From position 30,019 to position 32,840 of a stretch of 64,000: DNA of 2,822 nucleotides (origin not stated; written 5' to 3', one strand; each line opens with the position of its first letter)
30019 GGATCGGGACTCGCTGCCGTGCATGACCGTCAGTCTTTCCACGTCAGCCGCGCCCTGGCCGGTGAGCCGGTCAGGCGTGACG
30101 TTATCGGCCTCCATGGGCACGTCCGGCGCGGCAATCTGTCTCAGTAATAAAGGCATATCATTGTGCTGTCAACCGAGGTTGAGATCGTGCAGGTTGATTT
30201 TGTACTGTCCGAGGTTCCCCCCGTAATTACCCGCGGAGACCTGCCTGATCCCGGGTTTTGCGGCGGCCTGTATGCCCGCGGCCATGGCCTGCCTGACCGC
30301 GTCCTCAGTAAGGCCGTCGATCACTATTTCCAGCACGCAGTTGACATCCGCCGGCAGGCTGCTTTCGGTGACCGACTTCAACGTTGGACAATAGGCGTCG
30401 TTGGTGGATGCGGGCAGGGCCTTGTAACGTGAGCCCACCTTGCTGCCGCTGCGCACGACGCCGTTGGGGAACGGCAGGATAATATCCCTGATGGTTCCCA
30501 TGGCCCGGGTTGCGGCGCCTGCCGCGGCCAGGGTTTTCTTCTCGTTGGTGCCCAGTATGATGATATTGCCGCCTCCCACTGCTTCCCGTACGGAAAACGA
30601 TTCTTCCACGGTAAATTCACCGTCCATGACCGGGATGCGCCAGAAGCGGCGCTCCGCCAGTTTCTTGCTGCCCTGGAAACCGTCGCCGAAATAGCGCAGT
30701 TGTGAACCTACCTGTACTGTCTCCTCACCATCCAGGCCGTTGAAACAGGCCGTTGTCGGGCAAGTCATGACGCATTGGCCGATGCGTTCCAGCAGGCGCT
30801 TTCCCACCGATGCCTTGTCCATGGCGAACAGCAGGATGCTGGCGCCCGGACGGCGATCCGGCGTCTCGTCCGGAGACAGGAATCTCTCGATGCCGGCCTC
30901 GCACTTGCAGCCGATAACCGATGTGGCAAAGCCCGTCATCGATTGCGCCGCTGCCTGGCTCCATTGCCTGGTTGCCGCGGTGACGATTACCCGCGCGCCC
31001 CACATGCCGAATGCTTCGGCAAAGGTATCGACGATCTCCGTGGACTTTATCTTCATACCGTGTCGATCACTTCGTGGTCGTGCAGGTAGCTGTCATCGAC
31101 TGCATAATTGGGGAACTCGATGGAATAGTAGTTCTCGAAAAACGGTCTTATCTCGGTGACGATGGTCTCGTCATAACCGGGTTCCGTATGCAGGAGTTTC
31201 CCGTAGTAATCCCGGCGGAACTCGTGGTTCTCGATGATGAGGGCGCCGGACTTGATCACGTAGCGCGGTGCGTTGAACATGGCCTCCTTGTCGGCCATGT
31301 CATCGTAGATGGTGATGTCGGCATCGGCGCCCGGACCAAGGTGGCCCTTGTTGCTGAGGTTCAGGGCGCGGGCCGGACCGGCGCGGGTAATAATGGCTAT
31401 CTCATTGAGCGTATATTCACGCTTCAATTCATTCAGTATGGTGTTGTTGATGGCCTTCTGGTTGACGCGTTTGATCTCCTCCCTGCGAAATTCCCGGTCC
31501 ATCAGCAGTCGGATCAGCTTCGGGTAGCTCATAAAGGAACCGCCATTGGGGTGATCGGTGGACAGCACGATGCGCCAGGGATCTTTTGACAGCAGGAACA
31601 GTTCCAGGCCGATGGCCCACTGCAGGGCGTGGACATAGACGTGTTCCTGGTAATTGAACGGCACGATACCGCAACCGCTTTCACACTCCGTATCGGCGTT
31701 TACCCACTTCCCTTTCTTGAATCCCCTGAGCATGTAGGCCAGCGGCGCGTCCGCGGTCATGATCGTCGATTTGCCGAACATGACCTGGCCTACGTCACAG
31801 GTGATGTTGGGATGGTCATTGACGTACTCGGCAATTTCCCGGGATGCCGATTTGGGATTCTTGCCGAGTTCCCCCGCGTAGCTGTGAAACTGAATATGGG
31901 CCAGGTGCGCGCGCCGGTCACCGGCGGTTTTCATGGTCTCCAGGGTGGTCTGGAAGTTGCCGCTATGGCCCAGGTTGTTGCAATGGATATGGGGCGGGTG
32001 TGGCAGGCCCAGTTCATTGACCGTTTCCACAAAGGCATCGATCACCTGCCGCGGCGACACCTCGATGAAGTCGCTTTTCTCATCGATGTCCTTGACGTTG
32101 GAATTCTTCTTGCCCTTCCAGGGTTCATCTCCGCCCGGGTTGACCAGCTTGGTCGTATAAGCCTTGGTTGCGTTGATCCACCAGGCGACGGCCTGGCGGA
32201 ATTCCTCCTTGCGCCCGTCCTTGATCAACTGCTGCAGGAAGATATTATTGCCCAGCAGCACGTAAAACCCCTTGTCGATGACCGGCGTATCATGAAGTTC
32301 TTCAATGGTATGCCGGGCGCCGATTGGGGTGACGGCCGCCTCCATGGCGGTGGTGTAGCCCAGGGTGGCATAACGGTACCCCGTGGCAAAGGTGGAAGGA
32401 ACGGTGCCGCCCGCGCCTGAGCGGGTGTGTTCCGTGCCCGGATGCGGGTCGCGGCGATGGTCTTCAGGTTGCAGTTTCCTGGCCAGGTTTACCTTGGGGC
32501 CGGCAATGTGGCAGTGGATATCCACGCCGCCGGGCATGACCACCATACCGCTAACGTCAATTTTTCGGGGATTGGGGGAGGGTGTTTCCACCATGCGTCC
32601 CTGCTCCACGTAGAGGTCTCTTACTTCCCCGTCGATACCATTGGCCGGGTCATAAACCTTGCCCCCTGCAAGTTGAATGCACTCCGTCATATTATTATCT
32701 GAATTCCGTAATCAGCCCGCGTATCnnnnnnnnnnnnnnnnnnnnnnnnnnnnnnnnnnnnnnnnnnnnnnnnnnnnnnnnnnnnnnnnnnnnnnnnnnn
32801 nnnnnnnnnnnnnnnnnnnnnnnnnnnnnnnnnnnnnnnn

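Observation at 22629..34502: Twelve-gene, co-directional Fwd/Fhc supercluster: a Cys-retaining FwdDBA-Ftr-C set, a ferredoxin plus NADPH:ferredoxin reductase bridge, and a Cys-less FhcBADC set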

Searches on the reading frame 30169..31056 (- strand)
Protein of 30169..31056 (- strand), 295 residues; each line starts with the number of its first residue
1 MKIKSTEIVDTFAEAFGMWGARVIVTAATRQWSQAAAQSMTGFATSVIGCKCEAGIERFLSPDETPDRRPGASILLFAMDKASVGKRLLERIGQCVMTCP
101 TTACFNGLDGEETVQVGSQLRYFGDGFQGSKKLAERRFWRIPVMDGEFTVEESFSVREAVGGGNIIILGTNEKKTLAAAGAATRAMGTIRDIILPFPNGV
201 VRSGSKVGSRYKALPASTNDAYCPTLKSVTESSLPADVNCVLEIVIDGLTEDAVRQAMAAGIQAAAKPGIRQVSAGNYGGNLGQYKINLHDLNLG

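Call 3: search_protein_families(library=pfam, proteins=[window:30169-31056:-])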
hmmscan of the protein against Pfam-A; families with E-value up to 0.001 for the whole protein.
window:30169-31056:- (295 aa): 2 families
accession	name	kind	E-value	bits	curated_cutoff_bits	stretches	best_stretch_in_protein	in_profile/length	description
PF01913.23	FTR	-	4.7e-62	208.6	27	1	1-143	1-142/142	Formylmethanofuran-tetrahydromethanopterin formyltransferase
PF02741.20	FTR_C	-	7.7e-60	201.7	25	1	146-292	1-149/149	FTR, proximal lobe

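Call 4: search_protein_families(library=ncbifam, proteins=[window:30169-31056:-])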
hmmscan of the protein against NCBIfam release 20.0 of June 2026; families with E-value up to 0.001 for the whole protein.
window:30169-31056:- (295 aa): 2 families
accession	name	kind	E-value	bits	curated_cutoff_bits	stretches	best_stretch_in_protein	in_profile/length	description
NF002554.0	PRK02114.1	subfamily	9.1e-133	442.2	297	1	1-292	1-295/297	formylmethanofuran--tetrahydromethanopterin N-formyltransferase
TIGR03119.1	one_C_fhcD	equivalog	1.1e-128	428.8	292.6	1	8-292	1-288/288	formylmethanofuran--tetrahydromethanopterin N-formyltransferase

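Call 67: search_solved_structures(query=window:30169-31056:-, max_evalue=1e-20)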
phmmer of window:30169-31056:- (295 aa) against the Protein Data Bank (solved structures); distinct sequences matched with E-value up to 1e-20: 4.
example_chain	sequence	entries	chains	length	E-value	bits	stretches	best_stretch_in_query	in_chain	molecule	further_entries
6s6y_D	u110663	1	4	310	1.6e-94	320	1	5-292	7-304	Formylmethanofuran--tetrahydromethanopterin formyltransferase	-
1m5s_A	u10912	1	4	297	3.4e-88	299.2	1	1-292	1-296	Formylmethanofuran--tetrahydromethanopterin formyltransferase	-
1ftr_A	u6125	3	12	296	3.4e-88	299.2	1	1-292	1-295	FORMYLMETHANOFURAN:TETRAHYDROMETHANOPTERIN FORMYLTRANSFERASE | Formylmethanofuran--tetrahydromethanopterin formyltransferase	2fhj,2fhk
1m5h_A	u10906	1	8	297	1.9e-80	273.8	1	1-292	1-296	Formylmethanofuran--tetrahydromethanopterin formyltransferase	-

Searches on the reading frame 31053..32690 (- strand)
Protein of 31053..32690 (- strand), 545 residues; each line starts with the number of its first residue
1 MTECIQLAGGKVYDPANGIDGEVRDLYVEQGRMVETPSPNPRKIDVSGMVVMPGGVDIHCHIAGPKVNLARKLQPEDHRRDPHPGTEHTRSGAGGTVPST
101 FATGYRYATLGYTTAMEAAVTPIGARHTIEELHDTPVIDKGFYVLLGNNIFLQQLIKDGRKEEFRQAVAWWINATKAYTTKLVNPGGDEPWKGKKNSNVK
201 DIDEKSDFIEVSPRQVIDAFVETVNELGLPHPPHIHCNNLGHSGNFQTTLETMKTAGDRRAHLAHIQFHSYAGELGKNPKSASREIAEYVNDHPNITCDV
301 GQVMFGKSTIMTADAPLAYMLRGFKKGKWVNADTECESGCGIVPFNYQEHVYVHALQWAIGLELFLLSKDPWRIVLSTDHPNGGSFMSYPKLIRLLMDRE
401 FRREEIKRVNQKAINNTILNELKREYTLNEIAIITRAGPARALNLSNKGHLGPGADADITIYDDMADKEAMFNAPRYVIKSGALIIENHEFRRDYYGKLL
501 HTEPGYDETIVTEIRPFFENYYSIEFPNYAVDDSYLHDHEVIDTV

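Call 3: search_protein_families(library=pfam, proteins=[window:31053-32690:-])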
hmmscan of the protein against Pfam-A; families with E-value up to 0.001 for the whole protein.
window:31053-32690:- (545 aa): 2 families
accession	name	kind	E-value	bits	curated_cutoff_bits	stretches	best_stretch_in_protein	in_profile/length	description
PF07969.17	Amidohydro_3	-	2e-49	169.8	29.7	1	44-484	3-470/472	Amidohydrolase family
PF01979.26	Amidohydro_1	-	6.5e-07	29.3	25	0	434-471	289-325/345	Amidohydrolase family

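Call 4: search_protein_families(library=ncbifam, proteins=[window:31053-32690:-])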
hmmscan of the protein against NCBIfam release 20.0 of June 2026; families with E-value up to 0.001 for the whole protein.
window:31053-32690:- (545 aa): 27 families (the best 25 are shown)
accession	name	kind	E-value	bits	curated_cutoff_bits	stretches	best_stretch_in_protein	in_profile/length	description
TIGR03121.1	one_C_dehyd_A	equivalog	1e-210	700.7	392.75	1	5-538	2-554/556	formylmethanofuran dehydrogenase subunit A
NF042911.1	FMH_DH_FwdA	exception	1.1e-166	555.7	950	1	9-543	6-565/569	tungsten-dependent formylmethanofuran dehydrogenase subunit FwdA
NF006689.0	PRK09237.1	equivalog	2.9e-12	45.9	371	1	7-62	7-66/383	amidohydrolase/deacetylase family metallohydrolase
NF006560.0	PRK09061.1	subfamily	8e-12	44.2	340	1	7-63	30-88/517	amidohydrolase family protein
NF009941.0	PRK13404.1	subfamily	1.5e-10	40.3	647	1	25-66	23-67/478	dihydropyrimidinase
TIGR03178.1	allantoinase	equivalog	2.1e-09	36.7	357.85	1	413-465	334-386/441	allantoinase AllB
NF005791.0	PRK07627.1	equivalog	2.2e-09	36.8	442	1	5-69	3-71/425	dihydroorotase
TIGR02033.1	D-hydantoinase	equivalog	1.7e-08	33.8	393.25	1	22-67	15-65/454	dihydropyrimidinase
NF002668.0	PRK02382.1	equivalog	3.9e-08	32.4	452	1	423-468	331-376/436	dihydroorotase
NF004839.0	PRK06189.1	equivalog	7e-08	31.5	631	1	421-464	346-391/451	allantoinase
NF011987.0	PRK15446.2-3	subfamily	5.2e-07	28.8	253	0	437-466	338-367/395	alpha-D-ribose 1-methylphosphonate 5-triphosphate diphosphatase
NF006559.0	PRK09060.1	equivalog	1.1e-06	27.3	482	0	426-469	344-386/444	dihydroorotase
TIGR01975.1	isoAsp_dipep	equivalog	1.3e-06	27.9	331.25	0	423-486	320-384/389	beta-aspartyl-peptidase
NF006838.0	PRK09357.1-3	equivalog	1.5e-06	27.4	644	1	5-65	3-67/423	dihydroorotase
NF006845.0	PRK09357.2-6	equivalog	1.5e-06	27.2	728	1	6-67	4-69/428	dihydroorotase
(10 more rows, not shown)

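Call 37: search_solved_structures(query=window:31053-32690:-, max_evalue=1e-20)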
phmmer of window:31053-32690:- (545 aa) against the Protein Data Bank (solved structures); distinct sequences matched with E-value up to 1e-20: 6.
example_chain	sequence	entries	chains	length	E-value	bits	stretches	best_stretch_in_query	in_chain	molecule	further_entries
5t5i_A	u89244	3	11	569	2.1e-139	468.6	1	8-537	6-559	Tungsten formylmethanofuran dehydrogenase subunit fwdA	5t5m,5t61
9sw6_I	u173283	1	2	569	2.4e-139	468.5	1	8-537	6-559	Tungsten formylmethanofuran dehydrogenase, subunit A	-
8rja_A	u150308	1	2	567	3.5e-139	467.9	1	7-540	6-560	Formylmethanofuran dehydrogenase subunit A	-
9sfi_P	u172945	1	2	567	3.9e-131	441.4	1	8-538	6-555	Formylmethanofuran dehydrogenase subunit A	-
7bkb_G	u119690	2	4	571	7.3e-123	414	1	7-543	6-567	Formylmethanofuran dehydrogenase, subunit A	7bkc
6s6y_A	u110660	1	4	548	1.8e-107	363.2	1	6-535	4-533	Formylmethanofuran dehydrogenase subunit A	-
